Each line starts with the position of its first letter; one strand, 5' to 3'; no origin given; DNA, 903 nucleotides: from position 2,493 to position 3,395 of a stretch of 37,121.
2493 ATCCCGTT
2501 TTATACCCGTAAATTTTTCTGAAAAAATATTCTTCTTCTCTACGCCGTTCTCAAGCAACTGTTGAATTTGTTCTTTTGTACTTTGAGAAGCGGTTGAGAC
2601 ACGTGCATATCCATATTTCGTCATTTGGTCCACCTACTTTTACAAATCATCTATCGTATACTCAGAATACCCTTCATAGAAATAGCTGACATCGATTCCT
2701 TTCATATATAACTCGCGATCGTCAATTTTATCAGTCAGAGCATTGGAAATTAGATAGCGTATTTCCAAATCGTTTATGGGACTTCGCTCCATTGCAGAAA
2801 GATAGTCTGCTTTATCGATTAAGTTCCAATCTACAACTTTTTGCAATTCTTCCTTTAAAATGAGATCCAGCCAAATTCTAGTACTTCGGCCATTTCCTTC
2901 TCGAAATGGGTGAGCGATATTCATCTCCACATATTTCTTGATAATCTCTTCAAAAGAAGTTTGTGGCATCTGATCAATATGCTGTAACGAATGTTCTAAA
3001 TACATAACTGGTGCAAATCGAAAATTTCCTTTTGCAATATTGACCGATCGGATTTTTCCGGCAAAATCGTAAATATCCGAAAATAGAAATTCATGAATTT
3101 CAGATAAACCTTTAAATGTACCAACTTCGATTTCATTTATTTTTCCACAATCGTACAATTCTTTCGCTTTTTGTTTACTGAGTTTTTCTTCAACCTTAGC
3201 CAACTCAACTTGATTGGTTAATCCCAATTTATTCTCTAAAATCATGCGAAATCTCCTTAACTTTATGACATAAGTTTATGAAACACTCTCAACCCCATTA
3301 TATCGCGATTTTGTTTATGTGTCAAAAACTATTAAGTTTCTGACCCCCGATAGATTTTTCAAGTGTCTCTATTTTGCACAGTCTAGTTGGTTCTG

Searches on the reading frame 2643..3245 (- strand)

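Call 83: search_protein_families(library=ncbifam, proteins=[window:2643-3245:-], max_evalue=0.00001)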
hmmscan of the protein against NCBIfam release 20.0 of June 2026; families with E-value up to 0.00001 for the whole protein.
window:2643-3245:- (201 aa): 4 families
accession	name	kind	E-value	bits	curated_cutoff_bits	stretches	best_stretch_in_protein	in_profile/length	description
NF046029.1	ProtAdlyltaseNmFic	equivalog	7e-95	315.8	230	1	17-192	2-177/177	protein adenylyltransferase Fic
NF045983.1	ProtAdnltaseVbhT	equivalog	1.8e-18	66.9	800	1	2-171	17-194/419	type II toxin-antitoxin system protein adenylyltransferase VbhT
NF007672.0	PRK10347.1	equivalog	3.2e-18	66.2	181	1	2-162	19-184/200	putative adenosine monophosphate-protein transferase Fic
TIGR02613.1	mob_myst_B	hypoth_equivalog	4.8e-09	36.4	124.4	1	9-144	17-155/186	mobile mystery protein B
